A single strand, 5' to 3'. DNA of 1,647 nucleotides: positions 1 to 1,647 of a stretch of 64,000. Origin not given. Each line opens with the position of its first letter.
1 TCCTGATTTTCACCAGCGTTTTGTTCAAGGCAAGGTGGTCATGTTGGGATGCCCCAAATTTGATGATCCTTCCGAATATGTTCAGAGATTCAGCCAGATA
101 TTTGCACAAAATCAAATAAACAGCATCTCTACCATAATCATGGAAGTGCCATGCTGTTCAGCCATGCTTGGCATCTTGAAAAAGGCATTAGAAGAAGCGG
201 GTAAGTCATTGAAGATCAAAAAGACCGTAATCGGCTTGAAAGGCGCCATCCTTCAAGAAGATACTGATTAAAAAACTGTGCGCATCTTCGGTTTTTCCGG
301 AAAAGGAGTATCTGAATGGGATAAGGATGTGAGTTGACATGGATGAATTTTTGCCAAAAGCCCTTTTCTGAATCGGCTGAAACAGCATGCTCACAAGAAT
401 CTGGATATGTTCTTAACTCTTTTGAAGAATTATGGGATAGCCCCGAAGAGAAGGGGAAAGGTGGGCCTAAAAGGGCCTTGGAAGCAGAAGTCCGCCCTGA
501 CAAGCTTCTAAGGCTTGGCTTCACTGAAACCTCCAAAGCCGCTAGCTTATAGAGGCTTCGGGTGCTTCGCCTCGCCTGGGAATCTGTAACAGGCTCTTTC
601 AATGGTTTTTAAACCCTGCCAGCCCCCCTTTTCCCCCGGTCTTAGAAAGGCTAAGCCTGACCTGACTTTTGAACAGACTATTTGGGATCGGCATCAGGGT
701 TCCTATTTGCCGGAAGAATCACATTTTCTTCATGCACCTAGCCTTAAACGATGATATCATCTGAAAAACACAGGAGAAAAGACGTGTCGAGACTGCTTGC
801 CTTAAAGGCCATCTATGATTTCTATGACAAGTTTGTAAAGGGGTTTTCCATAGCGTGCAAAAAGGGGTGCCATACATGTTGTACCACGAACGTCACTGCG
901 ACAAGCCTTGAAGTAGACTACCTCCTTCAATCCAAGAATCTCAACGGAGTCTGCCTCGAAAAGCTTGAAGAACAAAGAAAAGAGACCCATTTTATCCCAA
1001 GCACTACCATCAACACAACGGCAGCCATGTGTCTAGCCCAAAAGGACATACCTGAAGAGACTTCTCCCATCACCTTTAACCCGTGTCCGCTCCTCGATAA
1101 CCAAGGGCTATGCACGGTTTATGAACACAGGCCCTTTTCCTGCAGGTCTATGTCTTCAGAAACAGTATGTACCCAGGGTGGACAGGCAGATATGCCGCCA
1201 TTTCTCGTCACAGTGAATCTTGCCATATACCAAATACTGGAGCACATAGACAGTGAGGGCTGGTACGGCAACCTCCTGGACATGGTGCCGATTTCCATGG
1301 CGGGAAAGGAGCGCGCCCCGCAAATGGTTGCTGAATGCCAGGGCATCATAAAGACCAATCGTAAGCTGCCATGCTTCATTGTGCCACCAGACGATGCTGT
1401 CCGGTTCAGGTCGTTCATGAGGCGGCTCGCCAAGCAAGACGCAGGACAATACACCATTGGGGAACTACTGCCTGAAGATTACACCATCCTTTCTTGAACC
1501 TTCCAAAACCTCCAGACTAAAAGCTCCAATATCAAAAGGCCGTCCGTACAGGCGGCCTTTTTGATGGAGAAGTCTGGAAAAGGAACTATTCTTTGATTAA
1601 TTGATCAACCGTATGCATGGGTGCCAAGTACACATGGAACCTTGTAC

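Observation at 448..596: Dispersed intergenic element of about 150 nt with a hairpin supported by compensatory changes (candidate sRNA family or miniature repeat)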

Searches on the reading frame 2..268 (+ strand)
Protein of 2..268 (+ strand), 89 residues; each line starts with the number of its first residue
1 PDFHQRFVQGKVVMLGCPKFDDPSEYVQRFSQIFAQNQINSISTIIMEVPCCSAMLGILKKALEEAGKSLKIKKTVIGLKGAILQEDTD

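Call 19: search_protein_families(library=pfam, proteins=[window:2-268:+], max_evalue=0.01)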
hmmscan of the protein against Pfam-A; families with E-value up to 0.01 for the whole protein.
window:2-268:+ (89 aa): 0 families

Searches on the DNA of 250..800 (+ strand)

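Call 7: search_rna_families(source=window, start=250, end=800, threshold=evalue, max_evalue=10, show_alignments=3)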
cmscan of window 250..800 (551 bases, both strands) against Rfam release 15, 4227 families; matches with E-value up to 10: 1.
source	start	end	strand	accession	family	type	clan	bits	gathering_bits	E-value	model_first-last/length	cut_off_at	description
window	414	482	-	RF00032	Histone3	Cis-reg;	-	14.2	34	1.1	1-46/46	no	Histone 3' UTR stem-loop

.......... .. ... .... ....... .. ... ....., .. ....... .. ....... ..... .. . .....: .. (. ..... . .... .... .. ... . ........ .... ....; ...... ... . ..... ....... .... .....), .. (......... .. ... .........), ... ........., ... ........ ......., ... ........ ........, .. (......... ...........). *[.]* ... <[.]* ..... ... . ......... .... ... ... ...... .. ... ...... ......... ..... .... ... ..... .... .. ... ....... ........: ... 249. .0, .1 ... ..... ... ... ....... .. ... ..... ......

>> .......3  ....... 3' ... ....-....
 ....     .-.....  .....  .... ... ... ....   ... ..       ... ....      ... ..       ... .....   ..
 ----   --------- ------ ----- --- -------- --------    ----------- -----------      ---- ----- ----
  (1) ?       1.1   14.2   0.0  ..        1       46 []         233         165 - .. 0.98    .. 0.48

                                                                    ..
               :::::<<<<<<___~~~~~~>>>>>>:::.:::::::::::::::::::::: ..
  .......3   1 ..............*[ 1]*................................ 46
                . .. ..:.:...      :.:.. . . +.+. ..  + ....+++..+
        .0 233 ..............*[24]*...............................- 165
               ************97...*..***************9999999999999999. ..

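Call 62: build_rna_model(alignment_id=A2, structure=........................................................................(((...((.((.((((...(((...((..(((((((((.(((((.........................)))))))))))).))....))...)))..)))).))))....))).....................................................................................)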
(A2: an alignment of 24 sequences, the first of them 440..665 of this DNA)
Model R1 built from alignment A2 (24 sequences, 271 columns); structure: as given.
model positions 228; base pairs 30; branch points 0; effective number of sequences 2.41; information 0.59 bits per position. Calibrated on 0.2 Mb of random sequence (short: E-values are rough).
structure used (alignment columns):
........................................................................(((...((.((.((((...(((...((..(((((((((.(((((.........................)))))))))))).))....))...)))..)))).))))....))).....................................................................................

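Call 63: search_with_rna_model(model_id=R1, source=window, max_evalue=10, show_alignments=2)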
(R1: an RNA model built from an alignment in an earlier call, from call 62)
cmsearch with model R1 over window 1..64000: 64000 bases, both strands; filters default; matches with E-value up to 10: 6.
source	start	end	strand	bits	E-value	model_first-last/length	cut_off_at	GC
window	43811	44044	+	158.7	1.8e-28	1-228/228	no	0.47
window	438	651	+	156.9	3.9e-28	1-228/228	no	0.55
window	33779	33904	-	9.7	1.4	1-228/228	no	0.45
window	27081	27259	-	9.3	1.7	1-228/228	no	0.46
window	436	651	-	6.2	6.7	1-228/228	no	0.55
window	10229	10358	+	5.9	7.4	1-228/228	no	0.52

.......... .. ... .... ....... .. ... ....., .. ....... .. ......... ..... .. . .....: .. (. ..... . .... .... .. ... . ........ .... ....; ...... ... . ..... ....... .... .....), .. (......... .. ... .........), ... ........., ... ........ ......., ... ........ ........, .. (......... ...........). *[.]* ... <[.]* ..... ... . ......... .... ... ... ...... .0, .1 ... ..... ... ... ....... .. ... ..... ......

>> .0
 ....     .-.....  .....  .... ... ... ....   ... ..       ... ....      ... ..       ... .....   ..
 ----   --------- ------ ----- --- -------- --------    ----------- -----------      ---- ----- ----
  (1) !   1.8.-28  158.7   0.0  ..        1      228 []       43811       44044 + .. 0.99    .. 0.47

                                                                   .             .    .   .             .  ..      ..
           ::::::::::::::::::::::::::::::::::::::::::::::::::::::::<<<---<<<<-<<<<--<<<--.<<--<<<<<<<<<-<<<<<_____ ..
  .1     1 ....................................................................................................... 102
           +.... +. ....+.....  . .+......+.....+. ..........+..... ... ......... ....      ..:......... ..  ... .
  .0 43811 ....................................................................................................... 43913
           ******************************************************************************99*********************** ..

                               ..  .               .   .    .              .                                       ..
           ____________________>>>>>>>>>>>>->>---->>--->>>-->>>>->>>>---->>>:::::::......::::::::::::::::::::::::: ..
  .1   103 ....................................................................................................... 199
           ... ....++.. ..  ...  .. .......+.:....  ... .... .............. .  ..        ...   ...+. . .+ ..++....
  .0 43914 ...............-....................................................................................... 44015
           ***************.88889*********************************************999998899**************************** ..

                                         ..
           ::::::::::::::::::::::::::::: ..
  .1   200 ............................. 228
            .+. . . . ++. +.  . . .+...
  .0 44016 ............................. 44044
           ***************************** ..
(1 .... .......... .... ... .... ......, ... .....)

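Call 71: search_with_rna_model(model_id=R1, sources=[L102, L103, L105, L106, L107, L108, L109, L110, L111], max_evalue=10, show_alignments=2)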
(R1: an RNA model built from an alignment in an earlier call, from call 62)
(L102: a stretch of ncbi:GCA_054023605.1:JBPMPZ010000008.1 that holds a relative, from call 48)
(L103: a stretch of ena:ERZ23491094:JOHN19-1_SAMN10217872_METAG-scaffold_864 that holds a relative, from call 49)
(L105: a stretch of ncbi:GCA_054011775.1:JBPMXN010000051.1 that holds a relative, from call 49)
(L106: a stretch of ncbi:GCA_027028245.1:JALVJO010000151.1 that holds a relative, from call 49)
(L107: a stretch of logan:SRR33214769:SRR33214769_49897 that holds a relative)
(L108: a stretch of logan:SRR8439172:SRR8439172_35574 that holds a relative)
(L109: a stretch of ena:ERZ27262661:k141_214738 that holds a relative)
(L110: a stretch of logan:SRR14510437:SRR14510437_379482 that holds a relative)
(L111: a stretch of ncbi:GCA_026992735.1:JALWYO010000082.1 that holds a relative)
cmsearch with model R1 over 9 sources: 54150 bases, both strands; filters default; matches with E-value up to 10: 0.
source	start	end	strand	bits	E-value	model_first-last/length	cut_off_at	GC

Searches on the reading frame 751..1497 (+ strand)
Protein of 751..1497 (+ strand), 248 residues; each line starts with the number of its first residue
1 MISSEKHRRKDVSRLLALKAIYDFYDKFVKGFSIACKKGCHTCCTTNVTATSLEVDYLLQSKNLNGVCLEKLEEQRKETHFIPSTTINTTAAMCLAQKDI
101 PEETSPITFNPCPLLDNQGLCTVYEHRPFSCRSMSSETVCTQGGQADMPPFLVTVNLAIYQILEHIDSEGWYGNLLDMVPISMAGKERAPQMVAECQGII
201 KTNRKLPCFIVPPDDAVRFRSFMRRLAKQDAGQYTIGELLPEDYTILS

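Call 17: find_encoding_contigs(protein=window:751-1497:+, flank=3000, max_places=6)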
Protein window:751-1497:+ (248 aa): 3 contigs read that carry it; 2 places shown.
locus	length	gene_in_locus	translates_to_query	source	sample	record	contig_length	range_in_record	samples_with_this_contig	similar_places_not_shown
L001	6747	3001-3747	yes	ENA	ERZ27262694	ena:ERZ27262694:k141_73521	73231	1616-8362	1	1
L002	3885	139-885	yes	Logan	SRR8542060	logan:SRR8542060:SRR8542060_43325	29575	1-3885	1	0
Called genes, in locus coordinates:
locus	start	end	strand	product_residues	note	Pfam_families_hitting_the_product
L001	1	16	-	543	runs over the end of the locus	?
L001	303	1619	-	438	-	PF07670:Gate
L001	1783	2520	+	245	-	PF00037:Fer4 (weak), PF12837:Fer4_6, PF13237:Fer4_10 (weak), PF14697:Fer4_21 (weak), PF12838:Fer4_7 (weak), PF13187:Fer4_9 (weak), PF27217:AF_0155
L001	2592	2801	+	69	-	-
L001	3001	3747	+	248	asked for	PF03692:CxxCxxCC (faint)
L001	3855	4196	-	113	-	PF08821:CGGC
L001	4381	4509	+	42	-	-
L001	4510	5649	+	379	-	PF00383:dCMP_cyt_deam_1, PF14437:MafB19-deam, PF01872:RibD_C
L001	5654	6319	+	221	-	PF00677:Lum_binding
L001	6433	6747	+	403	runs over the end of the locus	PF00926:DHBP_synthase, PF00925:GTP_cyclohydro2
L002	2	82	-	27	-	?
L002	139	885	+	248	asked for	PF03692:CxxCxxCC (faint)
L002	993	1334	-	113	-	PF08821:CGGC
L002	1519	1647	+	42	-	-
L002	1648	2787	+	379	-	PF00383:dCMP_cyt_deam_1, PF14437:MafB19-deam, PF01872:RibD_C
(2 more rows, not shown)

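Call 19: search_protein_families(library=pfam, proteins=[window:751-1494:+], max_evalue=0.01)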
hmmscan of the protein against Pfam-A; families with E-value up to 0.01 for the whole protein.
window:751-1494:+ (248 aa): 1 family
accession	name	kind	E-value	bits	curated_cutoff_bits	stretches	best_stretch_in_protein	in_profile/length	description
PF03692.20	CxxCxxCC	-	1.9e-05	25.7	23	1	35-135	1-70/85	Putative zinc- or iron-chelating domain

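Call 45: find_homologous_proteins(query=window:751-1494:+, max_evalue=1e-20)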
Query window:751-1494:+ (248 aa): 34 proteins with E <= 1e-20 among 191 candidates.
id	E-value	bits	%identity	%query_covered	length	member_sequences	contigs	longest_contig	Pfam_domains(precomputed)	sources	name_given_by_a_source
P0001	9.5e-167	570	100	100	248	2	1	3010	PF03692.21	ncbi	-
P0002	1.4e-119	416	73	96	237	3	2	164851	PF03692.21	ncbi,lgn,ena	-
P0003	3.5e-118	411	74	96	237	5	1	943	PF03692.21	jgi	jgi:Fe-S-cluster containining protein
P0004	1.7e-117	409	72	96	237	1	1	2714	PF03692.21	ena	-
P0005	3.3e-117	408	72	96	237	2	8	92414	PF03692.21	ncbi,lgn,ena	-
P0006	9.1e-117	407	73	96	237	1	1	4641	PF03692.21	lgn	-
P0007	2.0e-116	406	71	98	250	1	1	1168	PF03692.21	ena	-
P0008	4.8e-116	404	72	96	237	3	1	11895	PF03692.21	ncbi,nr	ncbi:MAG: hypothetical protein DSZ23_05115 [Thermodesulfatator sp.]|nr:MAG: hypothetical protein DSZ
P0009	1.6e-115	403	71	96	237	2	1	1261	PF03692.21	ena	-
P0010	4.8e-112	391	69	96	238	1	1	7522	PF03692.21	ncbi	-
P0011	1.1e-108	380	66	96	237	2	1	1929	PF03692.21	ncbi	-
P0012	1.1e-106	374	63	96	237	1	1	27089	PF03692.21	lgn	-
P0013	4.4e-98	345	64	94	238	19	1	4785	PF03692.21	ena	-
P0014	1.6e-96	340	62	96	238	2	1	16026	PF03692.21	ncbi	-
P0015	2.5e-96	340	60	96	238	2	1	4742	PF03692.21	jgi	-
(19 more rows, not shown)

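Call 48: find_encoding_contigs(protein=P0002, flank=3000, max_places=3)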
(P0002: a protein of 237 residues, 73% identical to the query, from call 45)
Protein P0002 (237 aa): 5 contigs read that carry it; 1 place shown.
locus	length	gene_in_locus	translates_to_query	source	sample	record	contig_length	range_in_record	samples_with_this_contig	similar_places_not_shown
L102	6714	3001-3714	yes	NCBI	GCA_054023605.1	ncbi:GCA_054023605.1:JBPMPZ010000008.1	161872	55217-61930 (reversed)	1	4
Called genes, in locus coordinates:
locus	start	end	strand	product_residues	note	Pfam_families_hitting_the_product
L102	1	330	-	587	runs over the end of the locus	PF02085:Cytochrom_CIII (faint), PF09699:Paired_CXXCH_1 (faint), PF14537:Cytochrom_c3_2 (faint), PF14522:Cytochrome_C7 (weak), PF01292:Ni_hydr_CYTB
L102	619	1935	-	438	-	PF07670:Gate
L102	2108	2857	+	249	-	PF00037:Fer4 (weak), PF12837:Fer4_6, PF13237:Fer4_10 (weak), PF14697:Fer4_21 (weak), PF12838:Fer4_7 (weak), PF13187:Fer4_9 (weak), PF27217:AF_0155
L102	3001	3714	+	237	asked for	PF03692:CxxCxxCC (weak)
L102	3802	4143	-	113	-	PF08821:CGGC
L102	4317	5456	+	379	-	PF00383:dCMP_cyt_deam_1, PF14437:MafB19-deam, PF01872:RibD_C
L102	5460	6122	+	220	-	PF00677:Lum_binding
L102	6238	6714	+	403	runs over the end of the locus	PF00926:DHBP_synthase, PF00925:GTP_cyclohydro2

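Call 49: find_encoding_contigs(protein=P0005, flank=3000, max_places=4)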
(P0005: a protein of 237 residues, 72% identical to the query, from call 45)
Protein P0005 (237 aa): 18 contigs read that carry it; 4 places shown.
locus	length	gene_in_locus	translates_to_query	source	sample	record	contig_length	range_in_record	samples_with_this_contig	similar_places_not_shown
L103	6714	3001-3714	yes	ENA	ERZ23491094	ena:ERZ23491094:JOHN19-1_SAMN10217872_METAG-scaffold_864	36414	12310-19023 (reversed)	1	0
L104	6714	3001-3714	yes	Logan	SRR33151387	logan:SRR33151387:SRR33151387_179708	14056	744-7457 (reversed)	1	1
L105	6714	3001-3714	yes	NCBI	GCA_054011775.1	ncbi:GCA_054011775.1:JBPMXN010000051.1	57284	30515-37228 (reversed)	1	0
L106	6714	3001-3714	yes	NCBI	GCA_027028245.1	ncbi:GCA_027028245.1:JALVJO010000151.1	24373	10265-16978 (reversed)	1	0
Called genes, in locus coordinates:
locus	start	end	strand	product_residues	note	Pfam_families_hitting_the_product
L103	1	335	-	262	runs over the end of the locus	PF00481:PP2C (weak), PF13672:PP2C_2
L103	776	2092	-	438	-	PF07670:Gate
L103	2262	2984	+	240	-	PF00037:Fer4 (weak), PF12837:Fer4_6, PF13237:Fer4_10 (weak), PF14697:Fer4_21 (weak), PF12838:Fer4_7, PF13187:Fer4_9 (weak), PF27217:AF_0155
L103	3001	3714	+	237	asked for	PF03692:CxxCxxCC (weak)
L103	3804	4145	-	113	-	PF08821:CGGC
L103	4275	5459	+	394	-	PF00383:dCMP_cyt_deam_1, PF14437:MafB19-deam, PF01872:RibD_C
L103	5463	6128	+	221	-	PF00677:Lum_binding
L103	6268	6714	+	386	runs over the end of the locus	PF00926:DHBP_synthase, PF00925:GTP_cyclohydro2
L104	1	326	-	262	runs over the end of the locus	PF00481:PP2C (weak), PF13672:PP2C_2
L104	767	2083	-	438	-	PF07670:Gate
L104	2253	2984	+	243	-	PF00037:Fer4 (weak), PF12837:Fer4_6, PF13237:Fer4_10 (weak), PF14697:Fer4_21 (weak), PF12838:Fer4_7, PF13187:Fer4_9 (weak), PF27217:AF_0155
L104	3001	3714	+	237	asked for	PF03692:CxxCxxCC (weak)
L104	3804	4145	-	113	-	PF08821:CGGC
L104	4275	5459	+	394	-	PF00383:dCMP_cyt_deam_1, PF14437:MafB19-deam, PF01872:RibD_C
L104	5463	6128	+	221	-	PF00677:Lum_binding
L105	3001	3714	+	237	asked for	PF03692:CxxCxxCC (weak)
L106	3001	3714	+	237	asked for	PF03692:CxxCxxCC (weak)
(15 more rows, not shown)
